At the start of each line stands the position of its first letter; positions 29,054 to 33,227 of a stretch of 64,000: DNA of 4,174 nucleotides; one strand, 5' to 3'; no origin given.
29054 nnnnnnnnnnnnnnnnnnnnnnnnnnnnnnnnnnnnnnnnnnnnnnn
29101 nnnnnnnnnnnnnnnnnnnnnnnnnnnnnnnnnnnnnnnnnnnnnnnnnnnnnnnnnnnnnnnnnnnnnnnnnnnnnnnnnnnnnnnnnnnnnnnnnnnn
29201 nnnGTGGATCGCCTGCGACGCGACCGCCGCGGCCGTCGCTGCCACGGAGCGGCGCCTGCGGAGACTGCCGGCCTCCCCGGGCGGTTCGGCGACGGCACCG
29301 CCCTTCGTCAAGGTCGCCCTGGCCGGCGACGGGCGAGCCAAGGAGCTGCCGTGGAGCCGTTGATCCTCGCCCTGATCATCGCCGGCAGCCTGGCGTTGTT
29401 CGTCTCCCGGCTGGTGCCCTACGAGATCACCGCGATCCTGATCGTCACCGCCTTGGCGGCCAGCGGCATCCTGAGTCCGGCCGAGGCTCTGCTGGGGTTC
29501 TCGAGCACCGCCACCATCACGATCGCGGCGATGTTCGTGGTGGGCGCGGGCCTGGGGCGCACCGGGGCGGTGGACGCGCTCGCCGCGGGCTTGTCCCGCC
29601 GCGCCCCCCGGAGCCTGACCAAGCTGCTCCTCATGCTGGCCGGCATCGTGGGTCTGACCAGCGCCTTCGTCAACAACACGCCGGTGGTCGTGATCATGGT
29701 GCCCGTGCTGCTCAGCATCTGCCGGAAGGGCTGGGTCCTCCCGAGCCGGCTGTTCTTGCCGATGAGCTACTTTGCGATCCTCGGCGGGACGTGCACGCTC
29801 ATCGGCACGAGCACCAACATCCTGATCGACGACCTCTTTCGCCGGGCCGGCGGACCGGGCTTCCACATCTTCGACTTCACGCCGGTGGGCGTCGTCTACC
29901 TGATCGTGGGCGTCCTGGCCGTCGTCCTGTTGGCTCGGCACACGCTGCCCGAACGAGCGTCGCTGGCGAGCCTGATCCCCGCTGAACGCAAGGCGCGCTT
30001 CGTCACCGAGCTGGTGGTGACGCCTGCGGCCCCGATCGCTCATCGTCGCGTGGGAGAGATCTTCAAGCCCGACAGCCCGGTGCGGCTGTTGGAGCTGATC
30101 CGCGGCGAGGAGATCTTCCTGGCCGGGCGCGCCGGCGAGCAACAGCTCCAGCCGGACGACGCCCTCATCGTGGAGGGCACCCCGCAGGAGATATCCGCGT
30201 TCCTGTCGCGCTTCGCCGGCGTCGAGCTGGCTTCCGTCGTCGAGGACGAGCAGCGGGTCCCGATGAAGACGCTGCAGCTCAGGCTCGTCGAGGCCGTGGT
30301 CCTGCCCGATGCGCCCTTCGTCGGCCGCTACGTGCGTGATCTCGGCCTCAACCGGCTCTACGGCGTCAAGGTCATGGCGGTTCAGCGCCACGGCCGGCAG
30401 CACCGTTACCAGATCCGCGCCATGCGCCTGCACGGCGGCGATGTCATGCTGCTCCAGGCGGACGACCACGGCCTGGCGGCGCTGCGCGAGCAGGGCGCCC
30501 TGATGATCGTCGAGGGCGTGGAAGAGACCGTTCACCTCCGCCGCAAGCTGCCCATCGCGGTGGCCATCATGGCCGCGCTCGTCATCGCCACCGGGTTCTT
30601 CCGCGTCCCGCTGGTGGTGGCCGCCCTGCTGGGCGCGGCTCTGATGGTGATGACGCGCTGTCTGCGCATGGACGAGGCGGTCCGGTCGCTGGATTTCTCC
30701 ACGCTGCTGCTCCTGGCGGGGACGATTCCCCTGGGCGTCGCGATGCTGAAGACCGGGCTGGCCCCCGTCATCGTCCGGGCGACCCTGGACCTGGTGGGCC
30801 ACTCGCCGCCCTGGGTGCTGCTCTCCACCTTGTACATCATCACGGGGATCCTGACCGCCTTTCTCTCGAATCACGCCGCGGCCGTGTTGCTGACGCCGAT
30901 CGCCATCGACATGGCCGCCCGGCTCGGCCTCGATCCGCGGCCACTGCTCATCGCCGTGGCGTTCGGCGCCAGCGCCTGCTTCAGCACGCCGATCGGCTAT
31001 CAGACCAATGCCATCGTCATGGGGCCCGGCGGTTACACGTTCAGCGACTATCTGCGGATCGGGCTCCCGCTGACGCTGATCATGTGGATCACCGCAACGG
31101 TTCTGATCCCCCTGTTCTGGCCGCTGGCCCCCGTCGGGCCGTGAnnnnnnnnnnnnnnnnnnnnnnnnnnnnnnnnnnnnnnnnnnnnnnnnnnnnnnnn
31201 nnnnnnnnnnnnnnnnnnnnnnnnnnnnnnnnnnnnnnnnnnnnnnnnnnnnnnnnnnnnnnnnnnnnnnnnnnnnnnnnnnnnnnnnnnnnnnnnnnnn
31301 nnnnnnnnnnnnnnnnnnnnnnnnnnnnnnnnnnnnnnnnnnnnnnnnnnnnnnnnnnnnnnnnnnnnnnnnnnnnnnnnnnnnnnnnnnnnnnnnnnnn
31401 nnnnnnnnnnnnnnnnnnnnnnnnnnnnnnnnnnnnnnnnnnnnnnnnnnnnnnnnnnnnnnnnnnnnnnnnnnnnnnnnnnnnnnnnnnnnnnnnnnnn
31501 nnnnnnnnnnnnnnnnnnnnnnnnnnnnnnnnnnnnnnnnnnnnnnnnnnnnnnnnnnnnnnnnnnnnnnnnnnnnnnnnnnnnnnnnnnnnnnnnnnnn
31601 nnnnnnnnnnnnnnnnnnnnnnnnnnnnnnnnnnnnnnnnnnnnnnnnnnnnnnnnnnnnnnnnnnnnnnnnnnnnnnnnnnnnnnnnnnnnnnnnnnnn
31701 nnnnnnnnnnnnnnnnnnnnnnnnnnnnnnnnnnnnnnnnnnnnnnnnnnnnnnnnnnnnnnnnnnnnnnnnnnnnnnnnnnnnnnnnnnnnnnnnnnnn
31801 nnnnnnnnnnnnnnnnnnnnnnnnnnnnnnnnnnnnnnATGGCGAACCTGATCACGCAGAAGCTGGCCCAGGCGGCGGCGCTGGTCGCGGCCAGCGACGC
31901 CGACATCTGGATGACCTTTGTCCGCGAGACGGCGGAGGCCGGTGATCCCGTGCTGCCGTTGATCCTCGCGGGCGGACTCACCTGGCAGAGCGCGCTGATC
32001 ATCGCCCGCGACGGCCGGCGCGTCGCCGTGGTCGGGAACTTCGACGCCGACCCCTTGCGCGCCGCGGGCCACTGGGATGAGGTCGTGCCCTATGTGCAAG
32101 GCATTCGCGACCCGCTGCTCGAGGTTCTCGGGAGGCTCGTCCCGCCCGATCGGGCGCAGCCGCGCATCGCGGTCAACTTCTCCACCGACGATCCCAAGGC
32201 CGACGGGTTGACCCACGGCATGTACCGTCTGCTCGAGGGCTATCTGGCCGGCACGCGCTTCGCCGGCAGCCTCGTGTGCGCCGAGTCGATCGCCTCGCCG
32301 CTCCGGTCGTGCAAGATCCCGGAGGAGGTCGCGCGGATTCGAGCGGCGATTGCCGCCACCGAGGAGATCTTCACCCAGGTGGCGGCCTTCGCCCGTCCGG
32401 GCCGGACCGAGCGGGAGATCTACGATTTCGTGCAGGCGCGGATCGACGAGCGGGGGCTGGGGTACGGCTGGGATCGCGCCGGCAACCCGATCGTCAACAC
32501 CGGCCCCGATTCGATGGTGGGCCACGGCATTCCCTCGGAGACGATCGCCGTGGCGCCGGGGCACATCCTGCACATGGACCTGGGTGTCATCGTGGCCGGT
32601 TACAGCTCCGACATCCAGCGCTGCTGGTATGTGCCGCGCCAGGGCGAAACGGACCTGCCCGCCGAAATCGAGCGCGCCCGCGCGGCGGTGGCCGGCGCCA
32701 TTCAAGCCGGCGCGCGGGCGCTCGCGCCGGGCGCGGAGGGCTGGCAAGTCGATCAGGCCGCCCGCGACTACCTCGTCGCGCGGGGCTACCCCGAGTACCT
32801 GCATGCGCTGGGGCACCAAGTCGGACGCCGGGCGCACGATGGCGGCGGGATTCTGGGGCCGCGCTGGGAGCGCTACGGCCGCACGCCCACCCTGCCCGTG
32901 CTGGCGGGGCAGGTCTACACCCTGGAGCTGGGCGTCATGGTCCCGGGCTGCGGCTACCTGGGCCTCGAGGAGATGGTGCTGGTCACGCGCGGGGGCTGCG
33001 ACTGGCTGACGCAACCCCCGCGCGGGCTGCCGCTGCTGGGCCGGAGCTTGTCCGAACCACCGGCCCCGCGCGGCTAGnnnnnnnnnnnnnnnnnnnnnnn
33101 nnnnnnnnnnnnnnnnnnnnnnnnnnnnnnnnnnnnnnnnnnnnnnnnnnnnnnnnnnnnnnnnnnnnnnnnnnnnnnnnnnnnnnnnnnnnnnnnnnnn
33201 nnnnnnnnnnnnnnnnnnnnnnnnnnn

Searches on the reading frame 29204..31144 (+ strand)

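Call 36: search_protein_families(library=pfam, proteins=[window:29204-31144:+], max_evalue=0.00001)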
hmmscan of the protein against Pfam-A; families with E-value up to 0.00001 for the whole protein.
window:29204-31144:+ (646 aa): 3 families
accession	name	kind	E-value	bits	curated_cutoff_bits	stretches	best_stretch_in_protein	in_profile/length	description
PF03600.22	CitMHS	-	1.6e-88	297.5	31.9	2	64-573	2-320/336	Citrate transporter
PF02080.26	TrkA_C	-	1.9e-16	60.1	27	2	361-429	1-68/71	TrkA-C domain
PF00939.25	Na_sulph_symp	-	1.7e-08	34.4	27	1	456-640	279-467/472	Sodium:sulfate symporter transmembrane region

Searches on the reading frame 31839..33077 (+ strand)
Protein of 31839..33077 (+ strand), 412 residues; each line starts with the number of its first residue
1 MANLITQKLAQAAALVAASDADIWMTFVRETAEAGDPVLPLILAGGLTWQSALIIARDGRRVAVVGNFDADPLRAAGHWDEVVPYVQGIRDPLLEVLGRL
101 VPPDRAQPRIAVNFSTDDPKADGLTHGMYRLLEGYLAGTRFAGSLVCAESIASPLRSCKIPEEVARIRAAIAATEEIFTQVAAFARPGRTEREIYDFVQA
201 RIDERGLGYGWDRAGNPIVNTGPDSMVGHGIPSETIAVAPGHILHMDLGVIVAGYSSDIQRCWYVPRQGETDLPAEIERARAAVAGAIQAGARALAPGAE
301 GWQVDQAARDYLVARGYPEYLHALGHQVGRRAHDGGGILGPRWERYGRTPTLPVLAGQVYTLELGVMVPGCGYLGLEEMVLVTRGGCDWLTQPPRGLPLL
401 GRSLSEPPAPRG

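Call 72: search_protein_families(library=pfam, proteins=[window:31839-33077:+], max_evalue=0.0001)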
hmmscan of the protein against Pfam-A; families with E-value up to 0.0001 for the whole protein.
window:31839-33077:+ (412 aa): 1 family
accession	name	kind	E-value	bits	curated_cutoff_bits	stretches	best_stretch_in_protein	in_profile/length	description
PF00557.29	Peptidase_M24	-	8e-37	127.5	23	1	166-383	2-207/208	Metallopeptidase family M24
